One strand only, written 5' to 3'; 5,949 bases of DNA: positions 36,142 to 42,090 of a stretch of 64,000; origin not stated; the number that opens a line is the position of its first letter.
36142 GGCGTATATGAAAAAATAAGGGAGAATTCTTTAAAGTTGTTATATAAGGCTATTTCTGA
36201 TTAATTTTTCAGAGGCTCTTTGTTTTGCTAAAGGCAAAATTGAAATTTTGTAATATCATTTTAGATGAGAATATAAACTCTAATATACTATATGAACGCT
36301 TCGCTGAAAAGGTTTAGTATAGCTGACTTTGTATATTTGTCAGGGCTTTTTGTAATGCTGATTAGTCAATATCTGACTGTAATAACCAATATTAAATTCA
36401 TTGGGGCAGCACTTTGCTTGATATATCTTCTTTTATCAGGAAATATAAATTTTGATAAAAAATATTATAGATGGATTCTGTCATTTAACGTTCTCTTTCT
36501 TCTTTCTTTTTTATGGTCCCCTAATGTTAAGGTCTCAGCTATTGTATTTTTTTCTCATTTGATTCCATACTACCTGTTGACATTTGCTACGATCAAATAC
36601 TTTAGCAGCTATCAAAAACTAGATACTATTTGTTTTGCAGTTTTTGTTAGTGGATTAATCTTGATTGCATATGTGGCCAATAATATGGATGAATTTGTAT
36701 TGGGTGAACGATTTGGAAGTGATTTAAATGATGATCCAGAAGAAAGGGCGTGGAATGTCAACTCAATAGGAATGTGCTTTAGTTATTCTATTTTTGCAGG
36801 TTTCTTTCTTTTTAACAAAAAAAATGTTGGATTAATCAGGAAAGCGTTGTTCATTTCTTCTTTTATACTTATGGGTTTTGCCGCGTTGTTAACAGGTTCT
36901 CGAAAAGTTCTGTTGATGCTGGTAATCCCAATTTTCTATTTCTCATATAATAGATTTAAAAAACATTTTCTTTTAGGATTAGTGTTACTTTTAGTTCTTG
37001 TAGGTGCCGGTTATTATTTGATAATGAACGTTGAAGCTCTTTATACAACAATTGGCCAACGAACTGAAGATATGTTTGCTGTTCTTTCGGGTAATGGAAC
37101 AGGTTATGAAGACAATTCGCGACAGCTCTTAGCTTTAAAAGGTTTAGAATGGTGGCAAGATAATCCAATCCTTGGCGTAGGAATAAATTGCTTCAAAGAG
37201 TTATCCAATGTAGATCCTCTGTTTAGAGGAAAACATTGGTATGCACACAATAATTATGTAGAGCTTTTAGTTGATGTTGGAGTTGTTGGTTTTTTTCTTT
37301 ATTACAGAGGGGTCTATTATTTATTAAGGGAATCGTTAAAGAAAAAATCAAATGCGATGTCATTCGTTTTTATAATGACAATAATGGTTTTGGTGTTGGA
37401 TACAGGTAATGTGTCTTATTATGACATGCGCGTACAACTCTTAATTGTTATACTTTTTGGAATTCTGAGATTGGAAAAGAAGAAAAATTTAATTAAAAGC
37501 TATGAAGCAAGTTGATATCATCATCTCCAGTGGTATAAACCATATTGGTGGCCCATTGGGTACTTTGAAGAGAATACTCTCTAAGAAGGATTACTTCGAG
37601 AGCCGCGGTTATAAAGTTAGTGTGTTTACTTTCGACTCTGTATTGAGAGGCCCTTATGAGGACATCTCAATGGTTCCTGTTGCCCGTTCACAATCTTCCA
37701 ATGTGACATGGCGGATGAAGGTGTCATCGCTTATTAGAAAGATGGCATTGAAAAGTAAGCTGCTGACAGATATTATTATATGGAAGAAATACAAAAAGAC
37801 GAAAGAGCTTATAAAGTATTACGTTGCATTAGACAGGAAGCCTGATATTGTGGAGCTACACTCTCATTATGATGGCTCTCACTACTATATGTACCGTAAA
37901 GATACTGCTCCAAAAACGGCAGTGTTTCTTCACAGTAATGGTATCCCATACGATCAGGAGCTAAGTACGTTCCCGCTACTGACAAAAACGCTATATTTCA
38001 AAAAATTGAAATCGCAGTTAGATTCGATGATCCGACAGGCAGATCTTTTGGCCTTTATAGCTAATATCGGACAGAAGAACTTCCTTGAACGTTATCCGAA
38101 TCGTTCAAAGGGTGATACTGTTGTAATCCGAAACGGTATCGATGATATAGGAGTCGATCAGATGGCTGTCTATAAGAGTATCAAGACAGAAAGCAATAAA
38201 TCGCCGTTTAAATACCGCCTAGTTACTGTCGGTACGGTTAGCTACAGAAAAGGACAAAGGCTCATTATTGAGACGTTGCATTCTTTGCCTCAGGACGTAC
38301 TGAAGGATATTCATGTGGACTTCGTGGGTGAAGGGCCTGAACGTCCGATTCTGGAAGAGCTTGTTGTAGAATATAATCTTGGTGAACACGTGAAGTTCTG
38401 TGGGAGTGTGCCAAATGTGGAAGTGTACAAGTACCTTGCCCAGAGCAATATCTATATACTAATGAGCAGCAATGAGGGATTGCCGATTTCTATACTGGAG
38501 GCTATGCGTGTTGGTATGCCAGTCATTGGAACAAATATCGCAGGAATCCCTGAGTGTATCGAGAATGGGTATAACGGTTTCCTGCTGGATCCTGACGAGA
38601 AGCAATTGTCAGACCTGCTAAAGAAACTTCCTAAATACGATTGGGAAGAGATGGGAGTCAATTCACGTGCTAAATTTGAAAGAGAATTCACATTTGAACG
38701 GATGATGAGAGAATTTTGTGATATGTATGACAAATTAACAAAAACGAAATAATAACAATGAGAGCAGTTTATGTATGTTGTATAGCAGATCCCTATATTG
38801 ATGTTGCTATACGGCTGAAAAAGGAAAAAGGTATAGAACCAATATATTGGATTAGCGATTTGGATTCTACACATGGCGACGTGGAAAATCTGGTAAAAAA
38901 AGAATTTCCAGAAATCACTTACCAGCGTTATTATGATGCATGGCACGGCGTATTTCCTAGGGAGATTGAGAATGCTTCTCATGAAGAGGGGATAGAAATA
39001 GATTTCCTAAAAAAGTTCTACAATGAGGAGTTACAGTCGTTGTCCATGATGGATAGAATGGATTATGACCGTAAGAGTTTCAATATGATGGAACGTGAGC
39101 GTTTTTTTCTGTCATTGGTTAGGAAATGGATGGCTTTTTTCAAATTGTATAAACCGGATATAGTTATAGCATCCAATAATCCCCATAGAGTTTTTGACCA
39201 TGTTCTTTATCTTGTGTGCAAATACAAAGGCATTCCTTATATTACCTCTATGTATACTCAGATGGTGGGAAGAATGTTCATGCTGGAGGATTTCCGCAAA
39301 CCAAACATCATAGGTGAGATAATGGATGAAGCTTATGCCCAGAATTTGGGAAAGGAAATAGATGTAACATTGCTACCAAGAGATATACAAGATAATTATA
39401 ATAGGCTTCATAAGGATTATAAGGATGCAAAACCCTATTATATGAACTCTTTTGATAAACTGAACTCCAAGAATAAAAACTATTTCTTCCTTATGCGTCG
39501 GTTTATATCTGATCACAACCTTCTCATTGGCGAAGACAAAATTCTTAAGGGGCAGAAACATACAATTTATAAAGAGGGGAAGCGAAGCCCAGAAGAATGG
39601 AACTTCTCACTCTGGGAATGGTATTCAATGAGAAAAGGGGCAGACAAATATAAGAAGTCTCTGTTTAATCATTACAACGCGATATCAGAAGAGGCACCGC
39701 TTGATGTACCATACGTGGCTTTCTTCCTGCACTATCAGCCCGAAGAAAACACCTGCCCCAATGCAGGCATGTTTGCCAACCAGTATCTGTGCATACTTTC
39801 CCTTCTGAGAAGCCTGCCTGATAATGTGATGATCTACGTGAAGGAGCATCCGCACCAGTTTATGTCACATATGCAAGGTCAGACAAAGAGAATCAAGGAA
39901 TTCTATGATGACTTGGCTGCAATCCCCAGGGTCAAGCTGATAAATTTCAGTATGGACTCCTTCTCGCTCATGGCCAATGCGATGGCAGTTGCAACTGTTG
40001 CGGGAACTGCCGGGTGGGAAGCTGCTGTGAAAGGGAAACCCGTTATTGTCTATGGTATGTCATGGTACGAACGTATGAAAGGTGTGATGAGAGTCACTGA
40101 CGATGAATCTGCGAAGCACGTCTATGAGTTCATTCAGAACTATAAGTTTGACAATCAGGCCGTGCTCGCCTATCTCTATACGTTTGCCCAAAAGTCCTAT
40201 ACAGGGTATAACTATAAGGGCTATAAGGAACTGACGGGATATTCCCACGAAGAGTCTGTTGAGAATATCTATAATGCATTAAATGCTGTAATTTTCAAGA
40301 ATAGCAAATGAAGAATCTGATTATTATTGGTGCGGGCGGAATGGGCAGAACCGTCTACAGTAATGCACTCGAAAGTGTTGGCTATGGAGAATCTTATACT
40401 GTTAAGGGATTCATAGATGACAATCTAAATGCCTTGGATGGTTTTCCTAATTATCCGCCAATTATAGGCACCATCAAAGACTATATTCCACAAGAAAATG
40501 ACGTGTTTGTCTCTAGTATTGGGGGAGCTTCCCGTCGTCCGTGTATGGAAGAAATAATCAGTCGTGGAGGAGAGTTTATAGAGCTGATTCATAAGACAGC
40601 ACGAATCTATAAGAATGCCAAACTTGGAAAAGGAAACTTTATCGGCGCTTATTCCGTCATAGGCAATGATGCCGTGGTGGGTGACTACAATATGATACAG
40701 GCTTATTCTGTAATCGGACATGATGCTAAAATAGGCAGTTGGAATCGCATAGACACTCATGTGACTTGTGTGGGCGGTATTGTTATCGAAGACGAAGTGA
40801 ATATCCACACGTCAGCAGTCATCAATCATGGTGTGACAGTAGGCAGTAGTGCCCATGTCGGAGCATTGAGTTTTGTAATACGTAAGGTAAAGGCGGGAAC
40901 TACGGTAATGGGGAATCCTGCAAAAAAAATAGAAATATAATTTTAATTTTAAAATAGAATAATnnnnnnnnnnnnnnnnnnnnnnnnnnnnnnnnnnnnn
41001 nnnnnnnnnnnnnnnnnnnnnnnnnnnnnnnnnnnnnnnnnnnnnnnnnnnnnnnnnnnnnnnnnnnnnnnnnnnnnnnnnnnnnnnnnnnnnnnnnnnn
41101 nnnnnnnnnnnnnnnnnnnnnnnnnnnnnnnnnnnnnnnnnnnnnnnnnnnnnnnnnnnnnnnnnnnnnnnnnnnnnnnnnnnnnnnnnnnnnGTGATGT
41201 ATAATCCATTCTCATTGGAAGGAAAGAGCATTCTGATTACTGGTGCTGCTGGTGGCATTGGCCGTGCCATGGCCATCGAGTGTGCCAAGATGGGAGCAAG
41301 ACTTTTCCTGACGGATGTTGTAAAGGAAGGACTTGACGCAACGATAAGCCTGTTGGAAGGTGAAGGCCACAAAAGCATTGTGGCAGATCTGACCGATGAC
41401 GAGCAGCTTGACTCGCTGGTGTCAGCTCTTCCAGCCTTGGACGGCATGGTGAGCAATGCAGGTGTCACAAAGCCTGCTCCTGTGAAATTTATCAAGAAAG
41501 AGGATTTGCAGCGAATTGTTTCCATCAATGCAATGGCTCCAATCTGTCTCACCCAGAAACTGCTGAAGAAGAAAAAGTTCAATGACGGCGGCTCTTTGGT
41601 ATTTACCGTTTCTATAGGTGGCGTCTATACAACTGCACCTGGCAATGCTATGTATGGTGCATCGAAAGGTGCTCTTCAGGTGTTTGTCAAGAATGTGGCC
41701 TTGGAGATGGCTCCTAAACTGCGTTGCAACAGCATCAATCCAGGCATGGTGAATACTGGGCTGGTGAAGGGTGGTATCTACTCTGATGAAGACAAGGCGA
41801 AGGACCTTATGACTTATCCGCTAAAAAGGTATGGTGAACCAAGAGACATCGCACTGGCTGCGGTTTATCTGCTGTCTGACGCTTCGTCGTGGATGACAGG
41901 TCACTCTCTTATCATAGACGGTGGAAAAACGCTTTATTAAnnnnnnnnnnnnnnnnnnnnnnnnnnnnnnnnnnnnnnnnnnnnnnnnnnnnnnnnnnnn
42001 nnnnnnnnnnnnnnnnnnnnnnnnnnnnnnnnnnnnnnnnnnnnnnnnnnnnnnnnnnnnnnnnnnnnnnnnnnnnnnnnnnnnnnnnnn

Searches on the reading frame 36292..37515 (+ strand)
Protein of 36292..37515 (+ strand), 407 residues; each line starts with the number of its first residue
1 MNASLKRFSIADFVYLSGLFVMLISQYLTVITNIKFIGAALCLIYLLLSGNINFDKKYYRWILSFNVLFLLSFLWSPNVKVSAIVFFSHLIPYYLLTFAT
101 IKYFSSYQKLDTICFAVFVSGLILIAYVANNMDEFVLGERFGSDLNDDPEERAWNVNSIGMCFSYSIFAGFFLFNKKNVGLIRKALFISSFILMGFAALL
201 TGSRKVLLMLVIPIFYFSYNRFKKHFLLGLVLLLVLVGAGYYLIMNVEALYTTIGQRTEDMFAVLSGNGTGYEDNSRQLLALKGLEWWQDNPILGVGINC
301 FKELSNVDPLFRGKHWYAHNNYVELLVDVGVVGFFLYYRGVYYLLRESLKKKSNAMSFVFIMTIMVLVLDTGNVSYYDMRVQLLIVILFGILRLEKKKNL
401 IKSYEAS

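Call 8: search_protein_families(library=pfam, proteins=[window:36292-37515:+], max_evalue=0.00001)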
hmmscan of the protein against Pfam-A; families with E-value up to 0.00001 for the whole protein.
window:36292-37515:+ (407 aa): 1 family
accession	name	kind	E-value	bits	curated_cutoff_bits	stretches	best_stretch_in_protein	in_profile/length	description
PF04932.20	Wzy_C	-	3e-17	63.2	31.7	1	190-337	2-148/149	O-Antigen ligase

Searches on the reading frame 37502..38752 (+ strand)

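Call 8: search_protein_families(library=pfam, proteins=[window:37502-38752:+], max_evalue=0.00001)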
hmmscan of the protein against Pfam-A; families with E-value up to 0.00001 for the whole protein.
window:37502-38752:+ (416 aa): 2 families
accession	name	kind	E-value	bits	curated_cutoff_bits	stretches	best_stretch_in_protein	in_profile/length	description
PF00534.26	Glycos_transf_1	-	1.3e-33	116.4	26.4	1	230-376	8-155/172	Glycosyl transferases group 1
PF13692.12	Glyco_trans_1_4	-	1.7e-28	100.1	27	1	239-375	3-138/142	Glycosyl transferases group 1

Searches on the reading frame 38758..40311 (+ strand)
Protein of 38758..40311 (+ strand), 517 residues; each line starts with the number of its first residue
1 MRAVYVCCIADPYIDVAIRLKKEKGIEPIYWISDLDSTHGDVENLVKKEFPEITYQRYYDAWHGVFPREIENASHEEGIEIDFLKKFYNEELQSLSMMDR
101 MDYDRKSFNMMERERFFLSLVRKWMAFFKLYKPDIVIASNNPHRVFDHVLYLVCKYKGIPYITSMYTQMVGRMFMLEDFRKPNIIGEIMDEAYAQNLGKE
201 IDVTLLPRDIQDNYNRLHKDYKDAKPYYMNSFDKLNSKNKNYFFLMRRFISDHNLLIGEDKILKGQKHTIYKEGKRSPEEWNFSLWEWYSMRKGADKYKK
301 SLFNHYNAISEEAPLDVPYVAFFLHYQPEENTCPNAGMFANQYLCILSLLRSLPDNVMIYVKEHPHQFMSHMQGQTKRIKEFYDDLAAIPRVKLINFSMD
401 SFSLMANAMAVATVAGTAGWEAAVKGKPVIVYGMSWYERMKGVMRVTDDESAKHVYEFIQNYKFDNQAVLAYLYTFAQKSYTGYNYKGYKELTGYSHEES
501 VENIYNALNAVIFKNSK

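Call 8: search_protein_families(library=pfam, proteins=[window:38758-40311:+], max_evalue=0.00001)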
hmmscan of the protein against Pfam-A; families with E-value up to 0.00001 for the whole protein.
window:38758-40311:+ (517 aa): 1 family
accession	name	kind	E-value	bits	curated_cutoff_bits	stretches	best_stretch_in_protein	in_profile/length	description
PF05159.20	Capsule_synth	-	1.9e-12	47.7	20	1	348-480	179-306/310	Capsule polysaccharide biosynthesis protein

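Call 61: search_protein_families(library=ncbifam, proteins=[window:38758-40311:+], max_evalue=0.00001)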
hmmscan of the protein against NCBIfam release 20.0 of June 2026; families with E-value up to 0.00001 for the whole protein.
window:38758-40311:+ (517 aa): 0 families

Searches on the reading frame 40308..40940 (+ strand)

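Call 8: search_protein_families(library=pfam, proteins=[window:40308-40940:+], max_evalue=0.00001)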
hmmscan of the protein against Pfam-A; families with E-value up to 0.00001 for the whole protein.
window:40308-40940:+ (210 aa): 3 families
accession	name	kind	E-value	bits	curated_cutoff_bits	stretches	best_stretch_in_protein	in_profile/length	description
PF00132.30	Hexapep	-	1.7e-16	59.5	27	1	121-153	1-33/36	Bacterial transferase hexapeptide (six repeats)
PF17836.7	PglD_N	-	1.5e-08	35.5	23.4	1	3-77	1-71/78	PglD N-terminal domain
PF25084.1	LbH_EIF2B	-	5.9e-08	33.1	54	1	102-199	8-102/105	EIF2B subunit epsilon LbH domain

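Call 61: search_protein_families(library=ncbifam, proteins=[window:40308-40940:+], max_evalue=0.00001)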
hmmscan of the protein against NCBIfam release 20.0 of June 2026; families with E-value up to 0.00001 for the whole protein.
window:40308-40940:+ (210 aa): 19 families
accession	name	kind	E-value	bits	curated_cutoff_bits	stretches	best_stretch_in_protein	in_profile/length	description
TIGR03570.1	NeuD_NnaD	subfamily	2e-44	151.6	160.8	1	3-206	1-202/202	NeuD/PglB/VioB family sugar acetyltransferase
NF002060.0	PRK00892.1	subfamily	3.6e-15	55.9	207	1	93-172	103-182/345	UDP-3-O-(3-hydroxymyristoyl)glucosamine N-acyltransferase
NF003657.0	PRK05289.1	equivalog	1.1e-14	54.2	226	1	122-207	107-192/264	acyl-ACP--UDP-N-acetylglucosamine O-acyltransferase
TIGR01853.1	lipid_A_lpxD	equivalog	3e-14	52.7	242.5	1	92-172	93-173/325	UDP-3-O-(3-hydroxymyristoyl)glucosamine N-acyltransferase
TIGR01852.1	lipid_A_lpxA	equivalog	4.7e-11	42.4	231.05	1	123-206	103-186/254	acyl-ACP--UDP-N-acetylglucosamine O-acyltransferase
TIGR03532.1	DapD_Ac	equivalog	1.4e-10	41.2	231.75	1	94-208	95-211/231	2,3,4,5-tetrahydropyridine-2,6-dicarboxylate N-acetyltransferase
NF007797.0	PRK10502.1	subfamily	2.6e-09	37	192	1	112-208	75-176/183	WcaF family extracellular polysaccharide biosynthesis acetyltransferase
NF041874.1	EPS_EpsC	equivalog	2.6e-08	33.7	150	1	96-209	60-165/168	serine O-acetyltransferase EpsC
NF038307.1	EPS_acetyl_HpsU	equivalog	2.7e-08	33.6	305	1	94-206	60-173/178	hormogonium polysaccharide biosynthesis acetyltransferase HpsU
NF058585.1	HptprglPActTf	PfamEq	5.3e-08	32.6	300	1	155-209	104-158/172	heptaprenylglyceryl phosphate O-acetyltransferase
NF000490.1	chloram_CatB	equivalog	1.2e-07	31.3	350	1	155-209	108-162/210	type B chloramphenicol O-acetyltransferase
NF033468.1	stregram_VatI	exception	2.1e-07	30.9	415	1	154-209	109-164/208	streptogramin A O-acetyltransferase Vat(I)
TIGR04008.1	WcaF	equivalog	2.4e-07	30.8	326.3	1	111-207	73-174/180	colanic acid biosynthesis acetyltransferase WcaF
NF041173.1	Sug_nt_acttase_Thmprot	equivalog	2.4e-07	30.1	600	0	99-149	250-300/405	bifunctional sugar-1-phosphate nucleotidylyltransferase/acetyltransferase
TIGR02353.1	NRPS_term_dom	equivalog_domain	3.9e-07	28.8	423.1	0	104-209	113-214/695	Pls/PosA family non-ribosomal peptide synthetase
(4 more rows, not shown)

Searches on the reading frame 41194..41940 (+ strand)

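Call 8: search_protein_families(library=pfam, proteins=[window:41194-41940:+], max_evalue=0.00001)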
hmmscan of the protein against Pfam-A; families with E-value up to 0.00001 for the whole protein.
window:41194-41940:+ (248 aa): 3 families
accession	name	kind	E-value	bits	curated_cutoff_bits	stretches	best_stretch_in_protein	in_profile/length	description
PF13561.12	adh_short_C2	-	3.6e-49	167.9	27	1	17-245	1-235/236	Enoyl-(Acyl carrier protein) reductase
PF00106.31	adh_short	-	5.1e-39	134.2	26.6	1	11-192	1-188/195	short chain dehydrogenase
PF08659.16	KR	-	8e-10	39.4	22.6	1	13-167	3-162/180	KR domain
